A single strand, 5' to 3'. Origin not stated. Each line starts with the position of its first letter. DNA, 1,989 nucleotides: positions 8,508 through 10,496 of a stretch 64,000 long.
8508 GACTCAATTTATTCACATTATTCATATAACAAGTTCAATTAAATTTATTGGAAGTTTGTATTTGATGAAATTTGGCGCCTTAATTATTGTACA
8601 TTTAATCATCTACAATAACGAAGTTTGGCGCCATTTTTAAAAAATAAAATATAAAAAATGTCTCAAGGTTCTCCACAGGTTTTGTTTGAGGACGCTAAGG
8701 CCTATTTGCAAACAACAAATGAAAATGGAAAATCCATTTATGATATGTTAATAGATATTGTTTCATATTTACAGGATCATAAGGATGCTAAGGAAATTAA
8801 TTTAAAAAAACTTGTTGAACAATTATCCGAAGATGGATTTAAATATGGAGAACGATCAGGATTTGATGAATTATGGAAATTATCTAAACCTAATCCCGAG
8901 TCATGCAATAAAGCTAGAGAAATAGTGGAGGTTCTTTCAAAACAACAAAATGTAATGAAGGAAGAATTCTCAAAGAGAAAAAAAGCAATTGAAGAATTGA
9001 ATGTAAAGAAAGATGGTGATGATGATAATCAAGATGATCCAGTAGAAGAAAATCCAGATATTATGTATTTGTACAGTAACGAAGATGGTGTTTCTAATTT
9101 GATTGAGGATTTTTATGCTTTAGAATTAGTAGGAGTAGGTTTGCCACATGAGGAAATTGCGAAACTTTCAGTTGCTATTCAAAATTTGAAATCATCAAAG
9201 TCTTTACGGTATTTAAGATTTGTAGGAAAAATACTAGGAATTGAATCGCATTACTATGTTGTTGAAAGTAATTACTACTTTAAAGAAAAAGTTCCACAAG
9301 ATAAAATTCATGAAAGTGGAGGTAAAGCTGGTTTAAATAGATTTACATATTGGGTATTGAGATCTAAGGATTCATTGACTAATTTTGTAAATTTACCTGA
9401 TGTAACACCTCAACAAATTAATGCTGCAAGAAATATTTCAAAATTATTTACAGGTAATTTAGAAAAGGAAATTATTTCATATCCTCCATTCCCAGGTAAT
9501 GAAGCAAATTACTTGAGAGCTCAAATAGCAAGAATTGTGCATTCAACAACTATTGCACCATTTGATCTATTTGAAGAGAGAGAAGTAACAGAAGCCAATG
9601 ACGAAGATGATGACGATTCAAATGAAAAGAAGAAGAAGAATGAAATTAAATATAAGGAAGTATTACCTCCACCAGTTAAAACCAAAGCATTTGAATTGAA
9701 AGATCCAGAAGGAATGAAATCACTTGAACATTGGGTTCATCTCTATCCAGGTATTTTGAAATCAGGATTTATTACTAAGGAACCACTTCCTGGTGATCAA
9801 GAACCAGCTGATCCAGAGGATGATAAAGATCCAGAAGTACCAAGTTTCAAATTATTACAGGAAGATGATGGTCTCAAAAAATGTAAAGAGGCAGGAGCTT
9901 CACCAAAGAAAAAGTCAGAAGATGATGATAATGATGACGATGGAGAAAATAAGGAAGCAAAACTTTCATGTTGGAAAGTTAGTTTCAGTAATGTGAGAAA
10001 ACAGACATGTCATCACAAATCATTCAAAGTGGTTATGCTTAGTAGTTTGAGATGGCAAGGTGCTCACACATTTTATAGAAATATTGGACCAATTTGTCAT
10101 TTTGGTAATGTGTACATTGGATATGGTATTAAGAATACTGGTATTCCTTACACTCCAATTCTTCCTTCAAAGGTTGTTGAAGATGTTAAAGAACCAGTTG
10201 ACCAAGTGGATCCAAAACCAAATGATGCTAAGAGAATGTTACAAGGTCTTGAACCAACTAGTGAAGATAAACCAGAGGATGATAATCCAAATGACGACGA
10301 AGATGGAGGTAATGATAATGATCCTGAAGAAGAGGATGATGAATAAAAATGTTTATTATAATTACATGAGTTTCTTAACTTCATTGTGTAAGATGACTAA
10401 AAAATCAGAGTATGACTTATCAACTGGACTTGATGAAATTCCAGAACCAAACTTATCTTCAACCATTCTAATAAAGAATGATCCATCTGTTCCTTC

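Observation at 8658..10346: Radial-spoke-head-like gene: a flagellar-apparatus marker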

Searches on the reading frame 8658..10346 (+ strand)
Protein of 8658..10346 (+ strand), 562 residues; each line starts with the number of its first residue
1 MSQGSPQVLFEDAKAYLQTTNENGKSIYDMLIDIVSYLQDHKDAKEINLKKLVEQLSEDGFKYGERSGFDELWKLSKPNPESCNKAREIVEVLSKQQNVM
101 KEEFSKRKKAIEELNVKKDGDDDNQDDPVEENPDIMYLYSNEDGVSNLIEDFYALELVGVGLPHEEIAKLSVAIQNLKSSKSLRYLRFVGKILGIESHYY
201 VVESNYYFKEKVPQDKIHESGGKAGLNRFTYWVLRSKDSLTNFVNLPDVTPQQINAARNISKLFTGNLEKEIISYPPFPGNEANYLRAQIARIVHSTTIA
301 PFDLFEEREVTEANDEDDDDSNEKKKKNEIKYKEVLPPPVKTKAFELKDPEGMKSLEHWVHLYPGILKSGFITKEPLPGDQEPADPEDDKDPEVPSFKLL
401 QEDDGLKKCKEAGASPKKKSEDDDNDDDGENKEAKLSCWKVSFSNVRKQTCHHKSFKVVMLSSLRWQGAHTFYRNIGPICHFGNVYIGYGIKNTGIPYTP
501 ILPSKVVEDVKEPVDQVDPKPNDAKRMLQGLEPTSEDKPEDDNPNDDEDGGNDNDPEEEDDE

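Call 3: search_protein_families(library=pfam, proteins=[window:8658-10346:+], max_evalue=0.01)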
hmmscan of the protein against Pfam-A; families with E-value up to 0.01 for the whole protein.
window:8658-10346:+ (562 aa): 1 family
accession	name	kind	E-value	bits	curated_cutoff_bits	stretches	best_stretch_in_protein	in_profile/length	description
PF04712.17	Radial_spoke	-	2e-103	347.5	25.7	2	213-524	217-492/493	Radial spokehead-like protein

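Call 4: search_solved_structures(query=window:8658-10343:+, max_evalue=0.01, show_alignments=2)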
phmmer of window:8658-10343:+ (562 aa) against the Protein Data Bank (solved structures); distinct sequences matched with E-value up to 0.01: 9.
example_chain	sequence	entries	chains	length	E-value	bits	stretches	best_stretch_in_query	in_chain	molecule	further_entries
9e5c_2m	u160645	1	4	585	5.7e-45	157.4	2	158-390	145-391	Flagellar radial spoke component, putative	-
9e5c_2q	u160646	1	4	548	2.7e-33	118.8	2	218-544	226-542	Flagellar radial spoke protein-like, putative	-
8j07_G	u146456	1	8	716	5.2e-33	117.9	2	211-392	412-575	Radial spoke head protein 4 homolog A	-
9fqr_FP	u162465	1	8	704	1.9e-32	116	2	216-549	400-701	Radial spoke head 6 homolog A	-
7dmp_B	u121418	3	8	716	1.3e-31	113.3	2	212-549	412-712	Radial spoke head protein 4 homolog A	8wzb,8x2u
7jr9_C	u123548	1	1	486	2.1e-28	102.7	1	212-312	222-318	Flagellar radial spoke protein 4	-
7jrj_C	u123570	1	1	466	2.5e-28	102.4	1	212-312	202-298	Flagellar radial spoke protein 4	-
7jtk_G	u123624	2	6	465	2.6e-28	102.4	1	212-312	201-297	Flagellar radial spoke protein 4 | Radial spoke protein 4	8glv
7jr9_D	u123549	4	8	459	2.5e-22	82.6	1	146-308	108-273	Flagellar radial spoke protein 6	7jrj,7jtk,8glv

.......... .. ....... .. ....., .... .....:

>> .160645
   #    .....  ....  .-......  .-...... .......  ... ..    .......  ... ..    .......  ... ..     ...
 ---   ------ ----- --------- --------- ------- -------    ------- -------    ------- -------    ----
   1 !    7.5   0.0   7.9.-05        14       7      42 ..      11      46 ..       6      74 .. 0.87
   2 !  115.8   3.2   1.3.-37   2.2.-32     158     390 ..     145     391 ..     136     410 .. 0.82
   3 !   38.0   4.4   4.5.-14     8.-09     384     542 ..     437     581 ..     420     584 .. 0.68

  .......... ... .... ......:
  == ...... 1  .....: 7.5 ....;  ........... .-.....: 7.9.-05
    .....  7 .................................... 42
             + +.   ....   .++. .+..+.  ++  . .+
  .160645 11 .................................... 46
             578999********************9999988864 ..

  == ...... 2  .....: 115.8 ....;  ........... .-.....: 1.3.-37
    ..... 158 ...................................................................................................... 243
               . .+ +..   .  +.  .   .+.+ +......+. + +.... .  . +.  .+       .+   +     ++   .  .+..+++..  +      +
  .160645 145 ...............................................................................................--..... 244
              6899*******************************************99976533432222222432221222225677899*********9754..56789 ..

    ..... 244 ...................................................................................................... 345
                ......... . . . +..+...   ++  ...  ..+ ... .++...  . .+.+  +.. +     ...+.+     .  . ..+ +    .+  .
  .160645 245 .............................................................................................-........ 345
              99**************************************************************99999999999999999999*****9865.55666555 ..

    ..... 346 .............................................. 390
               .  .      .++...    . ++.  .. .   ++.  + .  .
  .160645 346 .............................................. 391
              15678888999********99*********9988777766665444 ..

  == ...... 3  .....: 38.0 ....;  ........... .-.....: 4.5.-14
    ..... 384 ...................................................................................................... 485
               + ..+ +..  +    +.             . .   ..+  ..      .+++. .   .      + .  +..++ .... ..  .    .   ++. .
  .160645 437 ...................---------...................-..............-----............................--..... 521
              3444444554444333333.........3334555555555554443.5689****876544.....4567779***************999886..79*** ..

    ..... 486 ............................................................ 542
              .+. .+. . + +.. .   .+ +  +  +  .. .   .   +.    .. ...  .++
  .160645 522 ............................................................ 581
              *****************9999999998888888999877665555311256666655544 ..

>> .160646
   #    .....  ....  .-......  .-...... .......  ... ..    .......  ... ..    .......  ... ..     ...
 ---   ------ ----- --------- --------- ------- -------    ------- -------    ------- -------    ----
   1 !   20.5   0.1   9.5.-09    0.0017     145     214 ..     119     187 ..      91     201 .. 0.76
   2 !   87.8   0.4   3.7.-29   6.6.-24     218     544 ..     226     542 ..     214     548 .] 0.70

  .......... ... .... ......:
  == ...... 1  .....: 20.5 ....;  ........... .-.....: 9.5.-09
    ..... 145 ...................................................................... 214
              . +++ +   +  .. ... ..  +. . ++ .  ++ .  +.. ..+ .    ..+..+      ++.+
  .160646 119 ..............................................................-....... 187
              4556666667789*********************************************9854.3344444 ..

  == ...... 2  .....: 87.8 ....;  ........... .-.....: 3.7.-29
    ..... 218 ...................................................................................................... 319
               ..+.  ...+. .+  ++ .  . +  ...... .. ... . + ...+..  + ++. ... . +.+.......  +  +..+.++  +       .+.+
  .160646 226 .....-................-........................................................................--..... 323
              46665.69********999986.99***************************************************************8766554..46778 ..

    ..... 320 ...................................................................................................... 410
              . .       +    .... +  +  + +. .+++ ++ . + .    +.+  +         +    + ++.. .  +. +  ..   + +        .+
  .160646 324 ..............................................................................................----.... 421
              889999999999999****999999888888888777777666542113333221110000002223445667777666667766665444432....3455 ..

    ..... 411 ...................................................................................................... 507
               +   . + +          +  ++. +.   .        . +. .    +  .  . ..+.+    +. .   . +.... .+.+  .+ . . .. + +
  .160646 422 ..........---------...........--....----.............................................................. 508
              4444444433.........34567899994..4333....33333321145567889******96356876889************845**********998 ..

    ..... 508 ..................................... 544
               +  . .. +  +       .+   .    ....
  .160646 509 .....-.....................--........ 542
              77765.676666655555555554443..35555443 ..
